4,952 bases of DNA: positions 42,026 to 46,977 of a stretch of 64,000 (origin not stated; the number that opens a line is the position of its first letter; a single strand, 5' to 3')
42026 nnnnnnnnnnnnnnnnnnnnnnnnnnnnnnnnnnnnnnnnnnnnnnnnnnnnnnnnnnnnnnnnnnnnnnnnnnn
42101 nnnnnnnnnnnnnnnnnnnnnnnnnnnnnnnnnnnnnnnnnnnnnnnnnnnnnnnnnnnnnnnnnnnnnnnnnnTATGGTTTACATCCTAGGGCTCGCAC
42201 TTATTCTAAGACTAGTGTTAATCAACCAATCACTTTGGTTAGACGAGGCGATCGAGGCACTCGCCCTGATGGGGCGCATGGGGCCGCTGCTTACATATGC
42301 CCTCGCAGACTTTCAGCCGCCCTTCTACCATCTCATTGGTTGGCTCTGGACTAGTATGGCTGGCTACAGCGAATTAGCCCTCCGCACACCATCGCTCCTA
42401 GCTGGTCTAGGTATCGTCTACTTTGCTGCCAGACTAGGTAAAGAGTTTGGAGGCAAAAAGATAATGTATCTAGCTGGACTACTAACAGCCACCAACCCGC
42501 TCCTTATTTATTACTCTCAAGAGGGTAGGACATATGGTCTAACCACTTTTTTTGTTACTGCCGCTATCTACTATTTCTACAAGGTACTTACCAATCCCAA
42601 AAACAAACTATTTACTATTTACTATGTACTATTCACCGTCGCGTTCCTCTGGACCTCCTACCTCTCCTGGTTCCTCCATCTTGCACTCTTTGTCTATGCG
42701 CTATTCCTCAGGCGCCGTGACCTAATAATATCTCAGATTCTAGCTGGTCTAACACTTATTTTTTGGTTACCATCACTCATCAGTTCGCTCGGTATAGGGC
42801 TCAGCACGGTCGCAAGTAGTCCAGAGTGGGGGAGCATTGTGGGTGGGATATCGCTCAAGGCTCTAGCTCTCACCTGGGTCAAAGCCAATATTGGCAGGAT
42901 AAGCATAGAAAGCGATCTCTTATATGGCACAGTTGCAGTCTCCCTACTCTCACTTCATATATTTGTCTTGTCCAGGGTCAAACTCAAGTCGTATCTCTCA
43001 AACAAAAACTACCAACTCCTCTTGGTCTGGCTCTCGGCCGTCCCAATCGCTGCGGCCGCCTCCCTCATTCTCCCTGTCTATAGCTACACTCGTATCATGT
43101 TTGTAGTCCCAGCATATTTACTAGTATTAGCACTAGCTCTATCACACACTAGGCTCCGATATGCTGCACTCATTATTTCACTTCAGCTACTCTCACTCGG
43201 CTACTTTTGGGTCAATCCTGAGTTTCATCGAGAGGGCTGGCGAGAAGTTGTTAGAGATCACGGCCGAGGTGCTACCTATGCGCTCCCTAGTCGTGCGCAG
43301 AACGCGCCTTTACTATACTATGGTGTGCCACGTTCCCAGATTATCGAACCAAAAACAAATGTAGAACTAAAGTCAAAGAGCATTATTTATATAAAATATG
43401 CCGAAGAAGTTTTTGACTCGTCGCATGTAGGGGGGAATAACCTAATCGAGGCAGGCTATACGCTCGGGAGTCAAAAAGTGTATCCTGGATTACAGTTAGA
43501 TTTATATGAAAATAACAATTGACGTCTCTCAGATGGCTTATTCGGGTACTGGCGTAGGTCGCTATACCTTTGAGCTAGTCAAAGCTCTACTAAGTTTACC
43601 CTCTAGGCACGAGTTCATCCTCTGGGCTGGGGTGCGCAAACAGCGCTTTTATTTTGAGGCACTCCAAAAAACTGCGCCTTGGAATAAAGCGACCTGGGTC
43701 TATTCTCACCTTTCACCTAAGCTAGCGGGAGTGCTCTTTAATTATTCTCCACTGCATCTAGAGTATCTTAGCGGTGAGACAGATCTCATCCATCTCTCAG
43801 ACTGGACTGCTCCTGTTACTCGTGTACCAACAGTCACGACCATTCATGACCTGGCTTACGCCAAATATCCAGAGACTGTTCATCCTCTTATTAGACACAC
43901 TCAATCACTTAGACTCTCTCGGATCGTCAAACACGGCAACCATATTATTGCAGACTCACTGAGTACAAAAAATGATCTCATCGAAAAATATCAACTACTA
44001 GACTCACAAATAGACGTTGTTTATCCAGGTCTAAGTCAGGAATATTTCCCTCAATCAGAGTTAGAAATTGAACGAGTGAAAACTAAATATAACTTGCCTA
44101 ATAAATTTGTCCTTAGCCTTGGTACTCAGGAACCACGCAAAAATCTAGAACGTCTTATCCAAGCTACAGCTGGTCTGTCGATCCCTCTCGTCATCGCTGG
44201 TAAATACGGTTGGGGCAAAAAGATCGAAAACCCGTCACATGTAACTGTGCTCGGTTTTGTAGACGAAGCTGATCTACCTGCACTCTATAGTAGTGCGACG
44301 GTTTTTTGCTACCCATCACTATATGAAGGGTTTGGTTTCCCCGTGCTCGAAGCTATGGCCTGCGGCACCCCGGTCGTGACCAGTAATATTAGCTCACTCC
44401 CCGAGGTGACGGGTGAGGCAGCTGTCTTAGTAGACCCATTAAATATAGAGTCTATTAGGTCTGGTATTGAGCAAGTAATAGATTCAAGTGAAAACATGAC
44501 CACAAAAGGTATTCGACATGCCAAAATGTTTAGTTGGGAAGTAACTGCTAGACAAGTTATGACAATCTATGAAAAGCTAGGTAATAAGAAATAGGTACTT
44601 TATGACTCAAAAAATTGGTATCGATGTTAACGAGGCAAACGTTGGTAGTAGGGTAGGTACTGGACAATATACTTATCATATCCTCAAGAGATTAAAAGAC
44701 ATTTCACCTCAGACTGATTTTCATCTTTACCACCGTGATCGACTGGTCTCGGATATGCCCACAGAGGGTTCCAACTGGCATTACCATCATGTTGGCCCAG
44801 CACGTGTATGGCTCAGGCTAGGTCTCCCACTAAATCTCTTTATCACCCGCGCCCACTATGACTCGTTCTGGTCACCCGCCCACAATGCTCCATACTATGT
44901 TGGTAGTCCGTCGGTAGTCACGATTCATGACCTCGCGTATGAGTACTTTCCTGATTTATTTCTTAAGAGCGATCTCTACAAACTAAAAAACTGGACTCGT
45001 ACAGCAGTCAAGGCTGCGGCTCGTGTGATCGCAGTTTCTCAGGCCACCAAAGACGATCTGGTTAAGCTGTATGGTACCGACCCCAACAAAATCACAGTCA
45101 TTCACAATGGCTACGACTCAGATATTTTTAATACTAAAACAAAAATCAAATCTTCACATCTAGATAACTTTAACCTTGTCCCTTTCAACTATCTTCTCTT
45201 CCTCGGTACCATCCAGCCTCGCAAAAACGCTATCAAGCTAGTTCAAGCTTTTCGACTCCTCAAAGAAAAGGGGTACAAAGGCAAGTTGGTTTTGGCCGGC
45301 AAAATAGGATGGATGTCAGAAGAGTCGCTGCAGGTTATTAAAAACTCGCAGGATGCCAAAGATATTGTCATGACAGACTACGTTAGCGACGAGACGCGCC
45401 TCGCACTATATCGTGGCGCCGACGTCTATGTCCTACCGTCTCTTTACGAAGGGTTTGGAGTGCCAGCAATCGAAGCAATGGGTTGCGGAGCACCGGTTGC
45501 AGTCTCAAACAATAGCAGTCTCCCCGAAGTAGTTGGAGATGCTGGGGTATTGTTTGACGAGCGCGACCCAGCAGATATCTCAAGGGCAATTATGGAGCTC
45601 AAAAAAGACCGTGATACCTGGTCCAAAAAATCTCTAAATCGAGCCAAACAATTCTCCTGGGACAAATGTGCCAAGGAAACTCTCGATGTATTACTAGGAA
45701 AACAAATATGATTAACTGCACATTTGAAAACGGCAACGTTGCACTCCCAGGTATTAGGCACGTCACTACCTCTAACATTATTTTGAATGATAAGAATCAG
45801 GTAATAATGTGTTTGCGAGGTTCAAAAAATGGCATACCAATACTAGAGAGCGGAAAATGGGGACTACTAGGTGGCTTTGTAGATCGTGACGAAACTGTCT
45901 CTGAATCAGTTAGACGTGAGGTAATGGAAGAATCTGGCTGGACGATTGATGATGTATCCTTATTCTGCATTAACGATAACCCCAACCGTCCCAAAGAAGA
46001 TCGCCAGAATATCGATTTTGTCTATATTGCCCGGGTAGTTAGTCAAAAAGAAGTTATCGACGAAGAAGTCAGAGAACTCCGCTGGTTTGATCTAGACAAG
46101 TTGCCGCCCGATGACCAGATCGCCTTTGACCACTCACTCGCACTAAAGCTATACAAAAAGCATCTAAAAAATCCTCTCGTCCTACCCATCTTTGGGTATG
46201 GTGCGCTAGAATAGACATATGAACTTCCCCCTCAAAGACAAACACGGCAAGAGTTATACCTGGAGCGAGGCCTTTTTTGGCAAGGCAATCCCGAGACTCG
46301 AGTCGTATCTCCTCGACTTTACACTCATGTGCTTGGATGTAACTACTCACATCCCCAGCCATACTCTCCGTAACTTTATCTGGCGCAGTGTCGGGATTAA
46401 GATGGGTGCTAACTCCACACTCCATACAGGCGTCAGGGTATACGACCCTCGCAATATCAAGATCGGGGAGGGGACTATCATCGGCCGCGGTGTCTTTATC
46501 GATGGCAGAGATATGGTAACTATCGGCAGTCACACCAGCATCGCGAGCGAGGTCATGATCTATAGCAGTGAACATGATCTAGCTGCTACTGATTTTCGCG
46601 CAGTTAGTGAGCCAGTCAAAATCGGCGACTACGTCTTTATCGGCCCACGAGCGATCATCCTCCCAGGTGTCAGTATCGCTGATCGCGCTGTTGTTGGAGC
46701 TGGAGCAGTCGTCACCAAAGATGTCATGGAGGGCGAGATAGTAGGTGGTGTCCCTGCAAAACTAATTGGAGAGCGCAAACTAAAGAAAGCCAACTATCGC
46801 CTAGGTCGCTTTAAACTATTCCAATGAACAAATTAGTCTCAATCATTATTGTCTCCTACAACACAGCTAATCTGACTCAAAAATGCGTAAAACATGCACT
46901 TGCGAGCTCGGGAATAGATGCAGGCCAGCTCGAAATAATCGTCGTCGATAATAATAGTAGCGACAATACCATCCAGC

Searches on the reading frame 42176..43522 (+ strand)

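Call 7: search_protein_families(library=pfam, proteins=[window:42176-43522:+], max_evalue=0.001)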
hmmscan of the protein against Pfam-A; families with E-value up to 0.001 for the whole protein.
window:42176-43522:+ (448 aa): 1 family
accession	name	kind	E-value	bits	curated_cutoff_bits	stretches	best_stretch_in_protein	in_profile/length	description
PF13231.12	PMT_2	-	1.1e-12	48.9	26.1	1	47-191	2-145/160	Dolichyl-phosphate-mannose-protein mannosyltransferase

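Call 57: search_protein_families(library=ncbifam, proteins=[window:42176-43522:+], max_evalue=0.001)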
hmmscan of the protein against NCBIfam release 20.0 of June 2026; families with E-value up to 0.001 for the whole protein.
window:42176-43522:+ (448 aa): 1 family
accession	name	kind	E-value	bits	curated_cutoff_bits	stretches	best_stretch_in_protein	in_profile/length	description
TIGR03663.1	TIGR03663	subfamily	1.5e-06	27.6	126.25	1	2-182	5-185/435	flippase activity-associated protein Agl23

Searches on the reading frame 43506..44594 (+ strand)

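Call 7: search_protein_families(library=pfam, proteins=[window:43506-44594:+], max_evalue=0.001)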
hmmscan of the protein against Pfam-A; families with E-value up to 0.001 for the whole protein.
window:43506-44594:+ (362 aa): 6 families
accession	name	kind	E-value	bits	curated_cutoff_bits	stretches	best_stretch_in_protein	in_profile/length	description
PF00534.26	Glycos_transf_1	-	2.5e-31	108.9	26.4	1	189-329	5-160/172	Glycosyl transferases group 1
PF13692.12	Glyco_trans_1_4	-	5.6e-25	88.7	27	1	202-326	4-141/142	Glycosyl transferases group 1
PF13439.12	Glyco_transf_4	-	3.5e-13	50.4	28.5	1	16-176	3-166/170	Glycosyltransferase Family 4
PF13524.12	Glyco_trans_1_2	-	3.6e-08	33.9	25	1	215-312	3-101/144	Glycosyl transferase-like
PF20706.3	GT4-conflict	-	1.3e-07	31.4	26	1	243-300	259-318/385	Family 4 Glycosyltransferase in conflict systems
PF13579.12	Glyco_trans_4_4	-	0.00062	20.6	29.7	0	15-175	1-158/158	Glycosyl transferase 4-like domain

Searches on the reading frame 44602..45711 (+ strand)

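Call 7: search_protein_families(library=pfam, proteins=[window:44602-45711:+], max_evalue=0.001)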
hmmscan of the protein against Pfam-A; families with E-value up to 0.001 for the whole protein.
window:44602-45711:+ (369 aa): 5 families
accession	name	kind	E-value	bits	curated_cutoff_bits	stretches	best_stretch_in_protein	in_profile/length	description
PF00534.26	Glycos_transf_1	-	5.9e-30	104.5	26.4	1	196-339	16-161/172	Glycosyl transferases group 1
PF13692.12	Glyco_trans_1_4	-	1.4e-25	90.6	27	1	197-335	3-141/142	Glycosyl transferases group 1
PF13439.12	Glyco_transf_4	-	2.7e-17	63.8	28.5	1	85-174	77-169/170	Glycosyltransferase Family 4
PF20706.3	GT4-conflict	-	8.9e-14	51.7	26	1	133-343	141-350/385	Family 4 Glycosyltransferase in conflict systems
PF13579.12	Glyco_trans_4_4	-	9.8e-08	32.9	29.7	1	101-170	94-158/158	Glycosyl transferase 4-like domain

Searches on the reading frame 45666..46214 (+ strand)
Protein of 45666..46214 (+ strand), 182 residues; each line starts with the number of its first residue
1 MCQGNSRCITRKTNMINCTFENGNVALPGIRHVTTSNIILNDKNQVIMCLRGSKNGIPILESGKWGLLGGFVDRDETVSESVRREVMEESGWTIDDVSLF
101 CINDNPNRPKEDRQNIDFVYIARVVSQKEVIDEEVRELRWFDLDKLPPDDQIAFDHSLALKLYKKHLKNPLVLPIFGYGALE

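Call 7: search_protein_families(library=pfam, proteins=[window:45666-46214:+], max_evalue=0.001)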
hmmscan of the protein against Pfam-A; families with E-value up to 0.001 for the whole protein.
window:45666-46214:+ (182 aa): 2 families
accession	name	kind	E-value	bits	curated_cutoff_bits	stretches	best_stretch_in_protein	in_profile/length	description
PF00293.34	NUDIX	-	1.2e-17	64.7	21.1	1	31-150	2-122/134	NUDIX domain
PF22327.2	Nudt16-like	-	4.2e-05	24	27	1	61-127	31-98/161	U8 snoRNA-decapping enzyme-like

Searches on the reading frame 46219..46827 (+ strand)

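Call 7: search_protein_families(library=pfam, proteins=[window:46219-46827:+], max_evalue=0.001)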
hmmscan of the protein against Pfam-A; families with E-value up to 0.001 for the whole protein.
window:46219-46827:+ (202 aa): 3 families
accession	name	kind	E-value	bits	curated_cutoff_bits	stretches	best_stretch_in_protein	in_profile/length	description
PF00132.30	Hexapep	-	7.7e-16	57.5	27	1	133-167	2-36/36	Bacterial transferase hexapeptide (six repeats)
PF14602.12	Hexapep_2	-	1.5e-11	44.2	27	1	132-167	1-34/34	Hexapeptide repeat of succinyl-transferase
PF25084.1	LbH_EIF2B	-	0.00032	21.1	54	0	78-170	20-98/105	EIF2B subunit epsilon LbH domain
